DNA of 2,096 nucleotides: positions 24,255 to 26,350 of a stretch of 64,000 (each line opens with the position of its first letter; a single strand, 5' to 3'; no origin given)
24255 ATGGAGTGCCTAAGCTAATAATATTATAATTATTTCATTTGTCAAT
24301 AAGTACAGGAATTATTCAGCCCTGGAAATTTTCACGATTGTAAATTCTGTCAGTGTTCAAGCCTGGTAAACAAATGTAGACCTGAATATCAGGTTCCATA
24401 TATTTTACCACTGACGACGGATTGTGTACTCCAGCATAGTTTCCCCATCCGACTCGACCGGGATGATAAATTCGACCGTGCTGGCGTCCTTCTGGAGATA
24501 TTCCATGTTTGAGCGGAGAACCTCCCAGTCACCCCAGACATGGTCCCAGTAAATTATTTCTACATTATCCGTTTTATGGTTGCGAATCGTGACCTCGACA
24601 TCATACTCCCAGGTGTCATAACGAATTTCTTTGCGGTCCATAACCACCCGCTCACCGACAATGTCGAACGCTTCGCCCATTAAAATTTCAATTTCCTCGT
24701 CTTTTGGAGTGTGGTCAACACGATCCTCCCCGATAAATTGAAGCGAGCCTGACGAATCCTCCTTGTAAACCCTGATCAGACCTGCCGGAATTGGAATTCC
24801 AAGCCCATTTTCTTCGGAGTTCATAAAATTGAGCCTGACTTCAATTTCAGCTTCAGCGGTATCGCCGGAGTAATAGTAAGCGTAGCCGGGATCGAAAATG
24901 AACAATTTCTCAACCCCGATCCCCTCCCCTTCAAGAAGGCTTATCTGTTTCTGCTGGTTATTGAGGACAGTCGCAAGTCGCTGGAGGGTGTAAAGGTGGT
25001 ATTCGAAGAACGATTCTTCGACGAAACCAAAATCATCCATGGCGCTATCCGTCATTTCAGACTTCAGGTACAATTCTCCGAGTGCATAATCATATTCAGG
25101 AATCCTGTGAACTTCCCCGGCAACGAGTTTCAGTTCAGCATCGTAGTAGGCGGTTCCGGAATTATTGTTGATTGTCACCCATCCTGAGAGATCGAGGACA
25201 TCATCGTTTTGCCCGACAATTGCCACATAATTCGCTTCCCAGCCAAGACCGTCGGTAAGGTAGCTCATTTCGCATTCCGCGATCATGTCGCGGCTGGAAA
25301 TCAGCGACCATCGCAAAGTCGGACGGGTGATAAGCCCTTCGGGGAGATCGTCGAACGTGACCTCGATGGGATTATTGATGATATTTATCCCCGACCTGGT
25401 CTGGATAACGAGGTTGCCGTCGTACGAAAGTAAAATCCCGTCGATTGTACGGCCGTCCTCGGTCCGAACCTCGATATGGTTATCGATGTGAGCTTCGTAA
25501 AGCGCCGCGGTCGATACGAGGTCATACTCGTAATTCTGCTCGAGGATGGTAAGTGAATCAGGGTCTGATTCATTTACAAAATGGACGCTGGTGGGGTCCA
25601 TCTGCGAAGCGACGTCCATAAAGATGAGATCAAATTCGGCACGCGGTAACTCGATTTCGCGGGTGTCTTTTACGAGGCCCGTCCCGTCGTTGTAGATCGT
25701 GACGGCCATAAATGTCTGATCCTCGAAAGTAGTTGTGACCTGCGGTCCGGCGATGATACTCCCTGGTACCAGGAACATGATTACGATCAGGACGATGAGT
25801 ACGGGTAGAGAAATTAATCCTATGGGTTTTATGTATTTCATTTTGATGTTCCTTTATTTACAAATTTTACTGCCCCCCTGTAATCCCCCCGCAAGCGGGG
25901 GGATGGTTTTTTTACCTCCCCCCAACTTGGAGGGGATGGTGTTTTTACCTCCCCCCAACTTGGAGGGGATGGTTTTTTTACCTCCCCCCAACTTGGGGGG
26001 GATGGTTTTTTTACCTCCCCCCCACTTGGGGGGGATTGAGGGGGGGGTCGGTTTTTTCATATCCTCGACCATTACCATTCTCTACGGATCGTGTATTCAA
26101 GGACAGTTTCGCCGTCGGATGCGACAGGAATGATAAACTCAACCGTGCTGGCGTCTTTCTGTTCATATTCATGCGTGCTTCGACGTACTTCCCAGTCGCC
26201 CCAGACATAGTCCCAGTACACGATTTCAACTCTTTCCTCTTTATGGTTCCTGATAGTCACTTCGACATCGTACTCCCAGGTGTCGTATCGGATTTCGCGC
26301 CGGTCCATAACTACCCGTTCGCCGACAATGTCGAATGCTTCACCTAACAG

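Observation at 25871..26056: Array of five tandem G/C-hairpin plus T-tract units in antisense orientation between two tandem paralogs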

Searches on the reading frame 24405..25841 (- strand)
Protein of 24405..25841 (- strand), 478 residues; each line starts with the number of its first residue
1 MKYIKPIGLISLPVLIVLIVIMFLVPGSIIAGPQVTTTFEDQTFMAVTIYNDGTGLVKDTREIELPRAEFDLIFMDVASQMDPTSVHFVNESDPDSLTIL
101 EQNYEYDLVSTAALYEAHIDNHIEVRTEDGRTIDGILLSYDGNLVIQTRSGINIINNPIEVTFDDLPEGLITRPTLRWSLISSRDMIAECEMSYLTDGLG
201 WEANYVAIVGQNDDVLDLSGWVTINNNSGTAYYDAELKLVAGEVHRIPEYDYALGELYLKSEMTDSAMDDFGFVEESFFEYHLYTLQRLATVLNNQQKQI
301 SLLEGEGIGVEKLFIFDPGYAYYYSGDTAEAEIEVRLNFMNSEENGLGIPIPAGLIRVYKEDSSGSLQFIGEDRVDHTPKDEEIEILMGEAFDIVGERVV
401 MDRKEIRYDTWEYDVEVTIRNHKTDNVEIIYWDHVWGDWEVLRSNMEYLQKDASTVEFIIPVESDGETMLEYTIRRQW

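Call 8: search_protein_families(library=pfam, proteins=[window:24405-25841:-])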
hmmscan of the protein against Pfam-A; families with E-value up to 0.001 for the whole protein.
window:24405-25841:- (478 aa): 1 family
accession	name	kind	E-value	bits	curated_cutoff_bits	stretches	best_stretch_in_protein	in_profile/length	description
PF13598.12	DUF4139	-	0.00045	20.4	31.8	1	191-431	2-149/205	Domain of unknown function (DUF4139)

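Call 14: find_encoding_contigs(protein=window:24405-25841:-, flank=10000, max_places=10)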
Protein window:24405-25841:- (478 aa): 3 contigs read that carry it; 1 place shown.
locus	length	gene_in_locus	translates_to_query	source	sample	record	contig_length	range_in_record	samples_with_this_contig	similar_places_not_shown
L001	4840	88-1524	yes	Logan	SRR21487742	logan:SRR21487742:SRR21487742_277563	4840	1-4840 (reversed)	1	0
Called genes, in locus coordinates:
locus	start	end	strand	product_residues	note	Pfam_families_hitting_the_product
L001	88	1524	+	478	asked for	-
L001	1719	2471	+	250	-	PF00989:PAS, PF08448:PAS_4, PF13188:PAS_8 (weak), PF13426:PAS_9, PF00989:PAS, PF13188:PAS_8 (weak), PF08448:PAS_4 (weak), PF13426:PAS_9, +2 more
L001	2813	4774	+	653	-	PF16177:ACAS_N, PF00501:AMP-binding, PF13193:AMP-binding_C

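Call 18: find_homologous_proteins(query=window:24405-25841:-, max_evalue=1e-20)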
Query window:24405-25841:- (478 aa): 7967 proteins with E <= 1e-20 among 8000 candidates; the best 120 are listed.
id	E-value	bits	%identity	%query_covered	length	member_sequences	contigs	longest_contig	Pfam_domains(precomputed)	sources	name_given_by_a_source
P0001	0.0e+0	1010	94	100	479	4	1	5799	-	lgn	-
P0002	7.3e-263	891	81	100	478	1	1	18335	PF13598.13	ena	-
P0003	1.0e-262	890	81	100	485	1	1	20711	PF13598.13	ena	-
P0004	2.7e-250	849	78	100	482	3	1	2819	PF13598.13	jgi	jgi:hypothetical protein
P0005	4.3e-240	816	75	100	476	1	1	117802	PF13598.13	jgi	-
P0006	8.6e-240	815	74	100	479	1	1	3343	-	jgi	-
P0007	7.1e-239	812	73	100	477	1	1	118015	PF13598.13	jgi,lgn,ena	-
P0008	1.2e-236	804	74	100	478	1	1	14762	-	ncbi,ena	-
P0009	4.6e-235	799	72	100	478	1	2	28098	PF13598.13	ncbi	-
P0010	2.3e-231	787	72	100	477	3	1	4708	PF13598.13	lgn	-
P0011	1.4e-227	774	69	100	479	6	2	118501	PF13598.13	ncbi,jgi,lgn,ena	ncbi:MAG TPA: DUF4139 domain-containing protein [bacterium]|jgi:hypothetical protein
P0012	3.2e-227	773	70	100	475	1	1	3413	PF13598.13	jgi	-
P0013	3.3e-227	773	72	100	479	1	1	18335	PF13598.13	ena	-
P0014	4.9e-227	773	70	100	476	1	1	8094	PF13598.13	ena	-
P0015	1.1e-226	771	70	100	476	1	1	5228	PF13598.13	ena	-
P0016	6.7e-226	769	73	98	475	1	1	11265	PF13598.13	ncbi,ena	-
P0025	3.6e-220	750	73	95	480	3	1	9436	PF13598.13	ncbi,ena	-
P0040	1.0e-205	702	66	100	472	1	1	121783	PF13598.13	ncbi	-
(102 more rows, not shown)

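Call 19: find_encoding_contigs(protein=P0001, flank=10000, max_places=4)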
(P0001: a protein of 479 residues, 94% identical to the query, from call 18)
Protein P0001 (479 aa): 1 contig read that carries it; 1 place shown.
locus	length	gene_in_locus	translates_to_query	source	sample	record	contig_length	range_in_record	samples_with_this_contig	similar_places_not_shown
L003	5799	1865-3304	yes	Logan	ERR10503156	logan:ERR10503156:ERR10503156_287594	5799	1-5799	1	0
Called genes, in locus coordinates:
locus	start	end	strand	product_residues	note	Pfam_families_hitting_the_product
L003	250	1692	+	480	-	PF13598:DUF4139 (weak)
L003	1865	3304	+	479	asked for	-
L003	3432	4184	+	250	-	PF00989:PAS, PF08448:PAS_4 (weak), PF13188:PAS_8 (weak), PF13426:PAS_9, PF00989:PAS, PF13188:PAS_8, PF08448:PAS_4 (weak), PF13426:PAS_9, +2 more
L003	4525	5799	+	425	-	?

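Call 20: find_encoding_contigs(protein=P0002, flank=10000, max_places=4)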
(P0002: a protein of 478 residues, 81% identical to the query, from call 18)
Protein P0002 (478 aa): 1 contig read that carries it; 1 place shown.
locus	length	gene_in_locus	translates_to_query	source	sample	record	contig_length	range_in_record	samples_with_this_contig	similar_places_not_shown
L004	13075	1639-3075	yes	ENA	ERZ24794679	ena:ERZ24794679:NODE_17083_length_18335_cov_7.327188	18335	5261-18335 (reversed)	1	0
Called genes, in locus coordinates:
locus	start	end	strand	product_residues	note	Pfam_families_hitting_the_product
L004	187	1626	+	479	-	PF13598:DUF4139 (weak)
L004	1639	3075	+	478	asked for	PF13598:DUF4139 (weak)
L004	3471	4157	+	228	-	PF01386:Ribosomal_L25p, PF14693:Ribosomal_TL5_C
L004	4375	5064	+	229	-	PF01195:Pept_tRNA_hydro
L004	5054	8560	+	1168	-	PF17757:UvrB_inter, PF02559:CarD_TRCF_RID, PF00270:DEAD, PF04851:ResIII, PF00271:Helicase_C, PF03461:TRCF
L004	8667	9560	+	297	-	-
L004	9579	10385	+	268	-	-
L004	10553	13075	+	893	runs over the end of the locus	PF01326:PPDK_N, PF00391:PEP-utilizers, PF02896:PEP-utilizers_C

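Call 21: find_encoding_contigs(protein=P0003, flank=10000, max_places=4)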
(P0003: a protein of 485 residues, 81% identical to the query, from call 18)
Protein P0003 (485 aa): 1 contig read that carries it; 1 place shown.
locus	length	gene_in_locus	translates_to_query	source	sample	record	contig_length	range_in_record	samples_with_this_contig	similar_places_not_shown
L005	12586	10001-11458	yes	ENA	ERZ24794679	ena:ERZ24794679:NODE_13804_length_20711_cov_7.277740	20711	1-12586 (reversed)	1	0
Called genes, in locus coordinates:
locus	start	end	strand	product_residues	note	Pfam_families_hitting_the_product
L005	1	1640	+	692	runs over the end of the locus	PF18949:DUF5693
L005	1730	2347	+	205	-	-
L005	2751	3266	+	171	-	PF01797:Y1_Tnp (weak)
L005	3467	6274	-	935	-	PF00133:tRNA-synt_1, PF09334:tRNA-synt_1g (faint), PF13603:tRNA-synt_1_2, PF08264:Anticodon_1, PF10458:Val_tRNA-synt_C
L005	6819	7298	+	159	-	-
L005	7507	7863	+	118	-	-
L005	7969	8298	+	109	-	-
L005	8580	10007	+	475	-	PF13598:DUF4139 (weak)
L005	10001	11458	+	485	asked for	PF13598:DUF4139 (weak)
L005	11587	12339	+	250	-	PF00989:PAS (weak), PF24820:Diguanyl_cycl_sensor (faint), PF13426:PAS_9, PF00989:PAS, PF13188:PAS_8, PF08448:PAS_4, PF13426:PAS_9, PF08447:PAS_3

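Call 32: find_encoding_contigs(protein=P0025, flank=10000, max_places=6)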
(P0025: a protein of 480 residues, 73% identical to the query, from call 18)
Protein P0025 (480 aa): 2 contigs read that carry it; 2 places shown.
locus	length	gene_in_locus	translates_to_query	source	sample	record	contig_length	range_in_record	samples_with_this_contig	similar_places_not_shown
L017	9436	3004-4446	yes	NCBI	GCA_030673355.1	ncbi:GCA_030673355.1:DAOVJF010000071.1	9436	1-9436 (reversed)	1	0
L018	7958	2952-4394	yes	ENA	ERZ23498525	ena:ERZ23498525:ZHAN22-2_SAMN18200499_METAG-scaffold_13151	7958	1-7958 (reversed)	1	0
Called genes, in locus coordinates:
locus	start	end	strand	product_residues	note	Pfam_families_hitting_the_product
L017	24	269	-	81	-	-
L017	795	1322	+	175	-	-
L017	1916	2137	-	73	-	PF24113:DUF7387 (weak)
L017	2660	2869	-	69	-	-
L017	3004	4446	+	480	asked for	PF13598:DUF4139 (weak)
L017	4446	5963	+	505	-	-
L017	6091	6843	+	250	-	PF00989:PAS (weak), PF08448:PAS_4 (weak), PF13426:PAS_9, PF00989:PAS, PF13188:PAS_8 (weak), PF08448:PAS_4 (weak), PF24820:Diguanyl_cycl_sensor (weak), PF13426:PAS_9, +1 more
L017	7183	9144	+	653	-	PF16177:ACAS_N, PF00501:AMP-binding, PF13193:AMP-binding_C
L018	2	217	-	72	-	?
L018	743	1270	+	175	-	-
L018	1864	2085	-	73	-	PF24113:DUF7387 (weak)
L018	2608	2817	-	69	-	-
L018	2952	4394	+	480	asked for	PF13598:DUF4139 (weak)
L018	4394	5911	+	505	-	-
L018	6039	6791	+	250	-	PF00989:PAS (weak), PF08448:PAS_4 (weak), PF13426:PAS_9, PF00989:PAS, PF13188:PAS_8 (weak), PF08448:PAS_4 (weak), PF24820:Diguanyl_cycl_sensor (weak), PF13426:PAS_9, +1 more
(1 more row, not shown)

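Call 33: find_encoding_contigs(protein=P0005, flank=6000, max_places=3)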
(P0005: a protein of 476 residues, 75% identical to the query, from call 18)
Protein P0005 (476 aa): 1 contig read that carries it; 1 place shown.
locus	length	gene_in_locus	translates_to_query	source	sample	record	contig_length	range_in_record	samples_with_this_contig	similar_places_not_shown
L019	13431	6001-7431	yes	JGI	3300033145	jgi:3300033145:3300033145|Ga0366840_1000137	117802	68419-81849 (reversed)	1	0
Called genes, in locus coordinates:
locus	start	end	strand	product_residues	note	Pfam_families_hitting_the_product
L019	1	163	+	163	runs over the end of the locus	-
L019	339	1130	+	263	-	PF00801:PKD, PF18911:PKD_4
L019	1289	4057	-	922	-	PF00133:tRNA-synt_1, PF13603:tRNA-synt_1_2 (weak), PF09334:tRNA-synt_1g, PF08264:Anticodon_1, PF10458:Val_tRNA-synt_C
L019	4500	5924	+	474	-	PF13598:DUF4139 (weak)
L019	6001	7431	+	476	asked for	PF13598:DUF4139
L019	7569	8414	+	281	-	PF00989:PAS (weak), PF13188:PAS_8 (faint), PF08448:PAS_4 (weak), PF13426:PAS_9, PF24820:Diguanyl_cycl_sensor (faint), PF08447:PAS_3 (faint), PF00989:PAS, PF13426:PAS_9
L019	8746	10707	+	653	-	PF16177:ACAS_N, PF00501:AMP-binding, PF13193:AMP-binding_C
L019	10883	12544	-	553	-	PF03063:Prismane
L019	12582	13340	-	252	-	PF00037:Fer4 (weak), PF12837:Fer4_6 (weak), PF13237:Fer4_10 (weak), PF14697:Fer4_21 (weak), PF12838:Fer4_7 (weak), PF13187:Fer4_9 (weak), PF27217:AF_0155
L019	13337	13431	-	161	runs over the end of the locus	PF02082:Rrf2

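Call 34: find_encoding_contigs(protein=P0008, flank=6000, max_places=3)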
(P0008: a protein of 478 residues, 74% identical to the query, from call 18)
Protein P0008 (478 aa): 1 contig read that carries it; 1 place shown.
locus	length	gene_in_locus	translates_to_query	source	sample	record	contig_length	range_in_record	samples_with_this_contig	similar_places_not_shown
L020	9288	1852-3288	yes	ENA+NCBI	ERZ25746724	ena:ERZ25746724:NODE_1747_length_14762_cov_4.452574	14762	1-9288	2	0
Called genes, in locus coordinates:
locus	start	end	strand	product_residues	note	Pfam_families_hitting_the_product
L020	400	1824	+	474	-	PF13598:DUF4139 (weak)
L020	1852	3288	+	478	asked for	-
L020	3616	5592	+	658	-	PF16177:ACAS_N, PF00501:AMP-binding, PF13193:AMP-binding_C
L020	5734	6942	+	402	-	PF02463:SMC_N (weak), PF13175:AAA_15 (weak), PF13476:AAA_23 (weak), PF11398:DUF2813 (faint), PF13304:AAA_21, PF13175:AAA_15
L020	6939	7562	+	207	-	PF14103:DUF4276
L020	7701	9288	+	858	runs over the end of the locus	PF18911:PKD_4 (weak)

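Call 50: list_cluster_members(proteins=[P0025, P0011, P0009, P0016, P0040])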
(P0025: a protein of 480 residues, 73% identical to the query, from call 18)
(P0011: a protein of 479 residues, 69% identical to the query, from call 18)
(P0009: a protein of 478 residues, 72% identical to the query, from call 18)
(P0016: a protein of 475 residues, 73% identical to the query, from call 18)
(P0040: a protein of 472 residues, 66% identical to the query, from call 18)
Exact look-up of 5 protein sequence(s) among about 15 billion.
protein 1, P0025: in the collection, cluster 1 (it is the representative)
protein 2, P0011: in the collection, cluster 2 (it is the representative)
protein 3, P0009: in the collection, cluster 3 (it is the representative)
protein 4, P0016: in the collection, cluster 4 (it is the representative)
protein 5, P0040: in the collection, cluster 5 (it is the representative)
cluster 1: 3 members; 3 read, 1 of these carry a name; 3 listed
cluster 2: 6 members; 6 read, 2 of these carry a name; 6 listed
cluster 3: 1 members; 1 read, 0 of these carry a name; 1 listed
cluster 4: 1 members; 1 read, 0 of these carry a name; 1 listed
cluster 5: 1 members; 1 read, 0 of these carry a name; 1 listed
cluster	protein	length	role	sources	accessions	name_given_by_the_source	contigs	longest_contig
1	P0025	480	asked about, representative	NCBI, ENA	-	-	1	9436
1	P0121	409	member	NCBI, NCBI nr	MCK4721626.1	DUF4139 domain-containing protein, partial [bacterium] | DUF4139 domain-containing protein [bacterium]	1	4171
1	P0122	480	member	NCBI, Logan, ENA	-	-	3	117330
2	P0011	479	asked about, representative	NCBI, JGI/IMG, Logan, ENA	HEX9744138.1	MAG TPA: DUF4139 domain-containing protein [bacterium] | hypothetical protein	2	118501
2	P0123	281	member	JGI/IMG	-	hypothetical protein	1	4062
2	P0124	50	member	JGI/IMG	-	-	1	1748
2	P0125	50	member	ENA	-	-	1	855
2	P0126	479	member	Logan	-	-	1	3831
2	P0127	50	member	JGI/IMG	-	-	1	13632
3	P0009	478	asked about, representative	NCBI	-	-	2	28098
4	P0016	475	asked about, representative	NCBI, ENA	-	-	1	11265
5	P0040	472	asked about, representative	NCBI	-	-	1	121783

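Call 51: find_encoding_contigs(protein=P0121, flank=5000, max_places=4)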
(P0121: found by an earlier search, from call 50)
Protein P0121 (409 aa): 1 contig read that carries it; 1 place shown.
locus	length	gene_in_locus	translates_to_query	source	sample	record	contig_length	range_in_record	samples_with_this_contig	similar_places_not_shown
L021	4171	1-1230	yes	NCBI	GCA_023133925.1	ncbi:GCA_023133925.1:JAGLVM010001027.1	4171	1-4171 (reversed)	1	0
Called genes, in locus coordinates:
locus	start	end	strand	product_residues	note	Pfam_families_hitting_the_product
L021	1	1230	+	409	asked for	PF13598:DUF4139 (weak)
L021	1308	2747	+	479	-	-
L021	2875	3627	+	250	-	PF00989:PAS (weak), PF08448:PAS_4 (weak), PF13426:PAS_9, PF00989:PAS, PF13188:PAS_8 (weak), PF08448:PAS_4 (weak), PF24820:Diguanyl_cycl_sensor (weak), PF13426:PAS_9, +1 more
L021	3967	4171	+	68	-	PF16177:ACAS_N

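Call 58: search_protein_families(library=ncbifam, proteins=[window:24405-25841:-], max_evalue=0.01)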
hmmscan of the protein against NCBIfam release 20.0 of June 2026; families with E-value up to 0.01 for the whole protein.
window:24405-25841:- (478 aa): 0 families

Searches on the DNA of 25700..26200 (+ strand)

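Call 48: search_rna_families(source=window, start=25700, end=26200, threshold=evalue, max_evalue=10)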
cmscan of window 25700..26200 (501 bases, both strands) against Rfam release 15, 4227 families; matches with E-value up to 10: 41.
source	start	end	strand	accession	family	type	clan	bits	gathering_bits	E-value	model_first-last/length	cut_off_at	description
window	25985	26032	-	RF02022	mir-1275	Gene; miRNA;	-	27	71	0.0015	1-78/78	no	mir-1275 microRNA precursor family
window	25879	26007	+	RF02320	TtnuHACA13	Gene; snRNA; snoRNA; HACA-box;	-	23.2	100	0.086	1-134/134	no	Tetrahymena snoRNA TtnuHACA13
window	25796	25913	+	RF01772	rnk_pseudo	Cis-reg; leader;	-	21.9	55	0.22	1-108/108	no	Pseudomonas rnk leader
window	25886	26039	+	RF00260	HepC_CRE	Cis-reg;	-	21.8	140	0.0014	1-176/176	no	Hepatitis C virus (HCV) cis-acting replication element (CRE)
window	25884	25935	-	RF01006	mir-601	Gene; miRNA;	-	21.1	98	0.035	1-71/71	no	mir-601 microRNA precursor family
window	25936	26003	+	RF02814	Sso133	Gene; sRNA;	-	20.8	44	0.13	1-73/73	no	Sulfolobus sRNA133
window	25984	26033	+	RF01897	mir-188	Gene; miRNA;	-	20.2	72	0.23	18-67/84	no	mir-188 microRNA precursor family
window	25934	26015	-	RF03603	mir-4899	Gene; miRNA;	-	19.1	85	0.57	1-87/87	no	mir-4899 microRNA precursor family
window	25983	26035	-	RF01006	mir-601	Gene; miRNA;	-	18.8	98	0.18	1-71/71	no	mir-601 microRNA precursor family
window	25928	26012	+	RF01772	rnk_pseudo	Cis-reg; leader;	-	18.5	55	1.2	1-108/108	no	Pseudomonas rnk leader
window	25948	26030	-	RF01730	Termite-leu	Cis-reg;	-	18.4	51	0.23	1-78/78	no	Termite-leu RNA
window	25946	26007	-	RF03509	mir-4660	Gene; miRNA;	-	18.3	87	0.61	1-86/86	no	mir-4660 microRNA precursor family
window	25949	26017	-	RF02814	Sso133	Gene; sRNA;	-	18.1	44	0.63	1-73/73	no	Sulfolobus sRNA133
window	25913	26028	-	RF01712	Methylobacterium-1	Gene; sRNA;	-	18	40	1.1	1-103/103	no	Methylobacterium-1 RNA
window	25892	26027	-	RF02354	BjrC80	Gene; sRNA;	-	17.9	80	0.34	1-162/162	no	Bradyrhizobiaceae sRNA BjrC80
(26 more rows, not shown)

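Call 68: search_dna_similar(query=window:25842-26071:+, collection=plasmids, mode=distant, max_evalue=0.01, max_rows=10)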
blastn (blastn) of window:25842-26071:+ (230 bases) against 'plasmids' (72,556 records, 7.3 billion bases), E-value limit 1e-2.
No match.
